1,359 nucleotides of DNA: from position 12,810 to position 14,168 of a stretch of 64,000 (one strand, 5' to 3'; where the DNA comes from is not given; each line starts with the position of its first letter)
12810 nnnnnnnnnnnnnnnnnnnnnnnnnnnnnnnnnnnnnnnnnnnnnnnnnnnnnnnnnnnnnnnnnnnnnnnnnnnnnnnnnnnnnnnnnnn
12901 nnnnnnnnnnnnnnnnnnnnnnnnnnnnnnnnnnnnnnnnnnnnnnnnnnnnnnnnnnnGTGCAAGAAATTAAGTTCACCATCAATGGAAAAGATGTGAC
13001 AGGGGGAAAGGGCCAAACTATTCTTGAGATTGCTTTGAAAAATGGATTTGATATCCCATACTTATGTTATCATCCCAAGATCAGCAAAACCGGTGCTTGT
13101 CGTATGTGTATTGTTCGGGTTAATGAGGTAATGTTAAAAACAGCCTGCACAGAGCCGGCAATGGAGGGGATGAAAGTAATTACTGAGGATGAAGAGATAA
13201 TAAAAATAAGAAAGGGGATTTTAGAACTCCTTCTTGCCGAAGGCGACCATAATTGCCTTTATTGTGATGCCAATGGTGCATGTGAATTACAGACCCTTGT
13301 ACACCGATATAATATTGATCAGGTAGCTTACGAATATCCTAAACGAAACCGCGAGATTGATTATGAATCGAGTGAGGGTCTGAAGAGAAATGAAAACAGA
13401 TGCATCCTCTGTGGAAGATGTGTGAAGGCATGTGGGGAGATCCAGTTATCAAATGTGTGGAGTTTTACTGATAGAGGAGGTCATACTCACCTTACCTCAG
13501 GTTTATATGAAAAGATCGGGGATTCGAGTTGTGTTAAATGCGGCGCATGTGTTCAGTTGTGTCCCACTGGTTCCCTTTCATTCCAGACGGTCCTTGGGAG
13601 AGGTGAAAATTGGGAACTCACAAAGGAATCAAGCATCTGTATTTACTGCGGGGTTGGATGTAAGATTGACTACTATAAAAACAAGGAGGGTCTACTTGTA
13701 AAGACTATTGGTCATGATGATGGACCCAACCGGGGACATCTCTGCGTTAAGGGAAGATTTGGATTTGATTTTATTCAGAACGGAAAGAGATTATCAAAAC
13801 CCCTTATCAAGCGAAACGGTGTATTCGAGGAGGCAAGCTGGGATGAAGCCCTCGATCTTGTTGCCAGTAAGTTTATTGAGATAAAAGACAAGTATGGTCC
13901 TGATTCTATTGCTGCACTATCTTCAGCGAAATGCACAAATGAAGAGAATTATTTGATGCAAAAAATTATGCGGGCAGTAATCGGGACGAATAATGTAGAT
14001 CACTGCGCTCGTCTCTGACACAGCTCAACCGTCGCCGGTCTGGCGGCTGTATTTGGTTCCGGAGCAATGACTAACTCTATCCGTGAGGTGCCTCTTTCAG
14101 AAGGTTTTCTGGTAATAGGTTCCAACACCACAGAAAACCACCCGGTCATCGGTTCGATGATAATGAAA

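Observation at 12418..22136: Near-identical promoter-like 29-nt motif upstream of both the formate-dehydrogenase and hydrogenase operons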

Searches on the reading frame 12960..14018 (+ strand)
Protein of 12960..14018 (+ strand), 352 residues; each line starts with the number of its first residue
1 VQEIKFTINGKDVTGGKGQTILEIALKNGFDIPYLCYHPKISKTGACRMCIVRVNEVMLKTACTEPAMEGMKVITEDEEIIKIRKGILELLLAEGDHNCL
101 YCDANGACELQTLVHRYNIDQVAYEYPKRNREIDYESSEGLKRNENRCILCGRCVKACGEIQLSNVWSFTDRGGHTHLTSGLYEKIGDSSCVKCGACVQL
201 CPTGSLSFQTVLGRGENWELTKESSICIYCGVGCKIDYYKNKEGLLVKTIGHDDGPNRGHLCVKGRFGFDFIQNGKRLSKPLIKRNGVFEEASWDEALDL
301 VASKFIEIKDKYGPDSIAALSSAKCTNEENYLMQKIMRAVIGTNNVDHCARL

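Call 9: search_protein_families(library=pfam, proteins=[window:12960-14018:+])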
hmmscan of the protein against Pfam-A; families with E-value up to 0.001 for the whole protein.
window:12960-14018:+ (352 aa): 15 families
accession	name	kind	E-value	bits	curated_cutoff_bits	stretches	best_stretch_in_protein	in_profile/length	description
PF13510.11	Fer2_4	-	1.7e-18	66.9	22.8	1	2-76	2-80/82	2Fe-2S iron-sulfur cluster binding domain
PF00384.28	Molybdopterin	-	7.8e-18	65.1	24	1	277-352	1-81/353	Molybdopterin oxidoreductase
PF10588.14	NADH-G_4Fe-4S_3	-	3.1e-15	55.8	27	1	84-121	1-38/40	NADH-ubiquinone oxidoreductase-G iron-sulfur binding region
PF04879.21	Molybdop_Fe4S4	-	3.9e-12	46.4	22.7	1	224-274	5-55/55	Molybdopterin oxidoreductase Fe4S4 domain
PF12838.12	Fer4_7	-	6.8e-11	42.9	27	2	147-204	1-51/52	4Fe-4S dicluster domain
PF00111.32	Fer2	-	2.4e-09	37.4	21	1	6-59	1-52/77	2Fe-2S iron-sulfur cluster binding domain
PF00037.32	Fer4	-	1.3e-08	34.7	21.1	2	189-206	6-23/24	4Fe-4S binding domain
PF13237.11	Fer4_10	-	3.3e-08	33.8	25.5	2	142-202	3-53/53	4Fe-4S dicluster domain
PF22117.2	Fer4_Nqo3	-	1.1e-07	32.4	27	1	142-206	5-66/67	NADH-quinone oxidoreductase subunit 3, ferredoxin-like domain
PF12837.12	Fer4_6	-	9.7e-06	25.7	25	1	143-159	4-20/24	4Fe-4S binding domain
PF13187.11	Fer4_9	-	1e-05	25.9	27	1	147-204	1-50/52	4Fe-4S dicluster domain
PF13183.11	Fer4_8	-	1.4e-05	26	27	1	146-204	3-67/68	4Fe-4S dicluster domain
PF12797.12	Fer4_2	-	0.00021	21.5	24.5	1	143-158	5-20/22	4Fe-4S binding domain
PF25160.1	LdpA_Fe-S-bd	-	0.0004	20.5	27.6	0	186-208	23-45/49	LdpA Fe-S cluster-binding domain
PF14697.11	Fer4_21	-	0.00048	20.6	35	0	186-232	3-46/59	4Fe-4S dicluster domain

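Call 44: find_homologous_proteins(query=window:12960-14015:+, max_evalue=1e-80)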
Query window:12960-14015:+ (352 aa): 5579 proteins with E <= 1e-80 among 8000 candidates; the best 120 are listed.
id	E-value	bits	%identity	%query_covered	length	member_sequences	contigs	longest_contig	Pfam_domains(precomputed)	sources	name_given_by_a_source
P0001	5.6e-225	764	91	100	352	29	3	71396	PF10588.15,PF00384.28,PF00111.33,PF12837.13,PF12838.13,PF22117.3,PF13510.12,PF12797.13,PF00037.33,PF13237.12,PF13183.12,PF13187.12,PF04879.22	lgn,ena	-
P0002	4.4e-207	706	84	100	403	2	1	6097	PF14697.12,PF10588.15,PF00384.28,PF00111.33,PF12837.13,PF13746.12,PF12838.13,PF22117.3,PF13510.12,PF00037.33,PF13237.12,PF13183.12,PF13187.12,PF04879.22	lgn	-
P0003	4.8e-206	702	84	100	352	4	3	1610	PF13510.12,PF10588.15,PF00384.28,PF00111.33,PF12837.13,PF00037.33,PF12838.13,PF22117.3,PF13237.12,PF04879.22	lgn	-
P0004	7.6e-206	701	82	100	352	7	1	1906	PF14697.12,PF10588.15,PF00384.28,PF00111.33,PF12837.13,PF12838.13,PF22117.3,PF13510.12,PF00037.33,PF13237.12,PF13183.12,PF13187.12,PF04879.22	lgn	-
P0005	3.2e-202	690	82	100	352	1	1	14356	PF14697.12,PF10588.15,PF00384.28,PF00111.33,PF12837.13,PF12838.13,PF22117.3,PF13510.12,PF00037.33,PF13237.12,PF13187.12,PF04879.22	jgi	jgi:predicted molibdopterin-dependent oxidoreductase YjgC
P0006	1.2e-201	688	81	100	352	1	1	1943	PF14697.12,PF10588.15,PF00384.28,PF00111.33,PF12837.13,PF12838.13,PF22117.3,PF13510.12,PF00037.33,PF13237.12,PF13187.12,PF04879.22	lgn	-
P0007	4.0e-201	686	81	100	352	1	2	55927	PF14697.12,PF10588.15,PF00384.28,PF00111.33,PF12837.13,PF12838.13,PF22117.3,PF13510.12,PF00037.33,PF13237.12,PF13187.12,PF04879.22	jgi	jgi:predicted molibdopterin-dependent oxidoreductase YjgC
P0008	8.9e-200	682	81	100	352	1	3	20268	PF13510.12,PF10588.15,PF00384.28,PF00111.33,PF00037.33,PF13746.12,PF12838.13,PF22117.3,PF13237.12,PF04879.22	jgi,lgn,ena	-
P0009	1.7e-196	671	80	100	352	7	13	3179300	PF13510.12,PF10588.15,PF00384.28,PF00111.33,PF12837.13,PF00037.33,PF12838.13,PF22117.3,PF13237.12,PF13187.12,PF04879.22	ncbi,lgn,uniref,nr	ncbi:formate dehydrogenase, iron-sulfur subunit [Syntrophus aciditrophicus SB]|uniref:Formate dehydr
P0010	2.2e-196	670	78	100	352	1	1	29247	PF14697.12,PF10588.15,PF00384.28,PF00111.33,PF12837.13,PF12838.13,PF22117.3,PF13510.12,PF00037.33,PF13237.12,PF13183.12,PF13187.12,PF04879.22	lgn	-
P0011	1.3e-195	668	78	100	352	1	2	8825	PF14697.12,PF10588.15,PF00384.28,PF00111.33,PF12837.13,PF12838.13,PF22117.3,PF13510.12,PF00037.33,PF13237.12,PF13183.12,PF04879.22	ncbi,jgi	-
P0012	3.1e-195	667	78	100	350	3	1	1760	PF13510.12,PF10588.15,PF00384.28,PF12837.13,PF00037.33,PF12838.13,PF22117.3,PF13237.12,PF13187.12,PF04879.22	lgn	-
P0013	2.9e-192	657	76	100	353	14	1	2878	PF13510.12,PF10588.15,PF00384.28,PF00111.33,PF12837.13,PF00037.33,PF12838.13,PF22117.3,PF13237.12,PF13187.12,PF04879.22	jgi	-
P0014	7.7e-192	655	76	100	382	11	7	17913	PF13510.12,PF10588.15,PF00384.28,PF00111.33,PF12837.13,PF00037.33,PF12838.13,PF22117.3,PF13237.12,PF13187.12,PF04879.22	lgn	-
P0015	1.7e-191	654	77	100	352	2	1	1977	PF14697.12,PF10588.15,PF00384.28,PF00111.33,PF12837.13,PF12838.13,PF22117.3,PF13510.12,PF00037.33,PF13237.12,PF13183.12,PF13187.12,PF04879.22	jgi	-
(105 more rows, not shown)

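Call 45: find_encoding_contigs(protein=P0001, flank=10000, max_places=4)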
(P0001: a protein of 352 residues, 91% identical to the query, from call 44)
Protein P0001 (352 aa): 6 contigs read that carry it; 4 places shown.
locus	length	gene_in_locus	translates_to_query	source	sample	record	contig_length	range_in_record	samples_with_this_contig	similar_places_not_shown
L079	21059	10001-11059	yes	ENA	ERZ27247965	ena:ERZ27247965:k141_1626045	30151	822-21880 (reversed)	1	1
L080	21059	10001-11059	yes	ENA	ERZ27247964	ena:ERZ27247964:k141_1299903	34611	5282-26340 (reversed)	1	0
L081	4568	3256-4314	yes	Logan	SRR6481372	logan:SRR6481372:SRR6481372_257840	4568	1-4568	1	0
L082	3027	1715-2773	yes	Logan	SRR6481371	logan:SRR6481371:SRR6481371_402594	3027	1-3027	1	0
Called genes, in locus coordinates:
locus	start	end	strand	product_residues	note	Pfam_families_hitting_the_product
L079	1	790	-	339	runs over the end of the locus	PF00586:AIRS, PF02769:AIRS_C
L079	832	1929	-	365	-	PF01924:HypD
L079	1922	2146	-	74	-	PF01455:HupF_HypC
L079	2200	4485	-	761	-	PF00708:Acylphosphatase, PF07503:zf-HYPF, PF01300:Sua5_yciO_yrdC, PF17788:HypF_C, PF22521:HypF_C_2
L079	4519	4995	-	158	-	PF01750:HycI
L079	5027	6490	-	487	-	PF27537:HoxH, PF00374:NiFeSe_Hases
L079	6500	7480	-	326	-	PF01058:Oxidored_q6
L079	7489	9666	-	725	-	PF14691:Fer4_20 (faint), PF01266:DAO (weak), PF03486:HI0933_like (weak), PF07992:Pyr_redox_2, PF13450:NAD_binding_8, PF13738:Pyr_redox_3 (weak), PF12838:Fer4_7, PF02662:FlpD, +7 more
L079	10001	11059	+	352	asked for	PF00111:Fer2, PF13510:Fer2_4, PF10588:NADH-G_4Fe-4S_3, PF22117:Fer4_Nqo3, PF12838:Fer4_7, PF13183:Fer4_8 (weak), PF04879:Molybdop_Fe4S4, PF00384:Molybdopterin, +5 more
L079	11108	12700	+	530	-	PF00384:Molybdopterin, PF01568:Molydop_binding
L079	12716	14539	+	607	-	PF01257:2Fe-2S_thioredx, PF01512:Complex1_51K, PF10589:NADH_4Fe-4S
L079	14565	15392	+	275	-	PF01226:Form_Nir_trans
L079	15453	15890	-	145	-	PF00571:CBS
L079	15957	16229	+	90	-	-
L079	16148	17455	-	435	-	PF06808:DctM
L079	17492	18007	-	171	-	PF04290:DctQ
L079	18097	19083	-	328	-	PF03480:DctP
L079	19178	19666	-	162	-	PF00582:Usp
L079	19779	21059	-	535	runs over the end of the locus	PF00501:AMP-binding, PF13193:AMP-binding_C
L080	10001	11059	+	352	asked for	PF00111:Fer2, PF13510:Fer2_4, PF10588:NADH-G_4Fe-4S_3, PF22117:Fer4_Nqo3, PF12838:Fer4_7, PF13183:Fer4_8 (weak), PF04879:Molybdop_Fe4S4, PF00384:Molybdopterin, +5 more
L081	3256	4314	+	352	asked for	PF00111:Fer2, PF13510:Fer2_4, PF10588:NADH-G_4Fe-4S_3, PF22117:Fer4_Nqo3, PF12838:Fer4_7, PF13183:Fer4_8 (weak), PF04879:Molybdop_Fe4S4, PF00384:Molybdopterin, +5 more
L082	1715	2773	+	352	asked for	PF00111:Fer2, PF13510:Fer2_4, PF10588:NADH-G_4Fe-4S_3, PF22117:Fer4_Nqo3, PF12838:Fer4_7, PF13183:Fer4_8 (weak), PF04879:Molybdop_Fe4S4, PF00384:Molybdopterin, +5 more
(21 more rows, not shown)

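Call 46: find_encoding_contigs(protein=P0007, flank=10000, max_places=2)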
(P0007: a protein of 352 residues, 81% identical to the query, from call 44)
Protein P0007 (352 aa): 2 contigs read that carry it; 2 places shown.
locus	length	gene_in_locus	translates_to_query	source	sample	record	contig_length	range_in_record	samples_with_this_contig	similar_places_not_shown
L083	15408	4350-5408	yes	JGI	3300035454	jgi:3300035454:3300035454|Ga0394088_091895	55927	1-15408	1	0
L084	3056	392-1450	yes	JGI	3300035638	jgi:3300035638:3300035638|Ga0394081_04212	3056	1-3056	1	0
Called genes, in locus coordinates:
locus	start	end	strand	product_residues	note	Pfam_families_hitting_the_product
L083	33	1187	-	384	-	PF00724:Oxidored_FMN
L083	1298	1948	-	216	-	PF00484:Pro_CA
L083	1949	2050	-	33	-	-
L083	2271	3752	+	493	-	PF07690:MFS_1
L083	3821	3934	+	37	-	-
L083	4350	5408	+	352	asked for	PF00111:Fer2, PF13510:Fer2_4, PF10588:NADH-G_4Fe-4S_3, PF22117:Fer4_Nqo3, PF13187:Fer4_9 (weak), PF00037:Fer4 (weak), PF04879:Molybdop_Fe4S4, PF00384:Molybdopterin, +4 more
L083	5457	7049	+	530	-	PF00384:Molybdopterin, PF01568:Molydop_binding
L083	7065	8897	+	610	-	PF01257:2Fe-2S_thioredx, PF01512:Complex1_51K, PF10589:NADH_4Fe-4S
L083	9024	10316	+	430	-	PF07690:MFS_1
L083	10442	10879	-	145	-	PF00571:CBS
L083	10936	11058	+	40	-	-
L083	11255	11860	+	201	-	PF01121:CoaE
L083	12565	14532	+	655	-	PF16177:ACAS_N, PF00501:AMP-binding, PF13193:AMP-binding_C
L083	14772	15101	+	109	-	-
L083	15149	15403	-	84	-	-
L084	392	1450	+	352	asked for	PF00111:Fer2, PF13510:Fer2_4, PF10588:NADH-G_4Fe-4S_3, PF22117:Fer4_Nqo3, PF13187:Fer4_9 (weak), PF00037:Fer4 (weak), PF04879:Molybdop_Fe4S4, PF00384:Molybdopterin, +4 more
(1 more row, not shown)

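Call 77: find_encoding_contigs(protein=P0002, flank=6000, max_places=1)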
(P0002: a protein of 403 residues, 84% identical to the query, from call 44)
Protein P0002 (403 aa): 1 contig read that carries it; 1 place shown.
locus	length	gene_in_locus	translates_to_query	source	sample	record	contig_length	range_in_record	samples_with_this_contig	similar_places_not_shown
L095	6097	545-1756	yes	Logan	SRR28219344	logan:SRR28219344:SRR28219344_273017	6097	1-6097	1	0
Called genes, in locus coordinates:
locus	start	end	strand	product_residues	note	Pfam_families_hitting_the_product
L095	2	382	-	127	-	?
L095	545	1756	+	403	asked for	PF00111:Fer2, PF13510:Fer2_4, PF10588:NADH-G_4Fe-4S_3, PF13183:Fer4_8 (weak), PF13187:Fer4_9 (weak), PF22117:Fer4_Nqo3, PF04879:Molybdop_Fe4S4, PF00384:Molybdopterin, +6 more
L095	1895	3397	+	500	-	PF00384:Molybdopterin, PF01568:Molydop_binding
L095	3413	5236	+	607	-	PF01257:2Fe-2S_thioredx, PF01512:Complex1_51K, PF10589:NADH_4Fe-4S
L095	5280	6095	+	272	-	?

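Call 78: find_encoding_contigs(protein=P0005, flank=10000, max_places=1)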
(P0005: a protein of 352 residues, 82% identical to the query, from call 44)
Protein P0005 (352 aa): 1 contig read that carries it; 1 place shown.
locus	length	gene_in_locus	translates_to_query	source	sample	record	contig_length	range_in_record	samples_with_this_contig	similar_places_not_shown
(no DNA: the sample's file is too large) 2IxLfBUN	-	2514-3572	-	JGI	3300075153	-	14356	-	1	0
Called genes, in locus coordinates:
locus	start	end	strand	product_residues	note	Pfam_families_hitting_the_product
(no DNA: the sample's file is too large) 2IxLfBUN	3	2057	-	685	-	?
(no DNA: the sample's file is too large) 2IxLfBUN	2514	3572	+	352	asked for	PF00111:Fer2, PF13510:Fer2_4, PF10588:NADH-G_4Fe-4S_3, PF14697:Fer4_21 (weak), PF22117:Fer4_Nqo3, PF13187:Fer4_9 (weak), PF04879:Molybdop_Fe4S4, PF00384:Molybdopterin, +4 more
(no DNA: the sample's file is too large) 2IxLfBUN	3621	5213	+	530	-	PF00384:Molybdopterin, PF01568:Molydop_binding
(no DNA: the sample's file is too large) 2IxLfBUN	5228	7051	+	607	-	PF01257:2Fe-2S_thioredx, PF01512:Complex1_51K, PF10589:NADH_4Fe-4S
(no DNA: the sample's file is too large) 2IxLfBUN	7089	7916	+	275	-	PF01226:Form_Nir_trans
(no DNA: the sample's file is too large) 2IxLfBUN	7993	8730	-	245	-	PF10609:ParA, PF01656:CbiA, PF09140:MipZ (faint), PF13614:AAA_31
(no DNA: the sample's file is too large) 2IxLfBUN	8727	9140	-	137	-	PF01155:HypA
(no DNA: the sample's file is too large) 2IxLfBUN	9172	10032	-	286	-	PF04773:FecR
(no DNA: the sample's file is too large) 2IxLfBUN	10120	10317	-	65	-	PF02597:ThiS (weak)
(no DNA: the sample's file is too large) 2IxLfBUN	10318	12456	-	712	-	PF02730:AFOR_N, PF01314:AFOR_C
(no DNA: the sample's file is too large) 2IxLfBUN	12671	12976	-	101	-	PF03992:ABM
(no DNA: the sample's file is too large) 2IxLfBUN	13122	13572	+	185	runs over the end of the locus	PF14378:PAP2_3 (weak), PF01569:PAP2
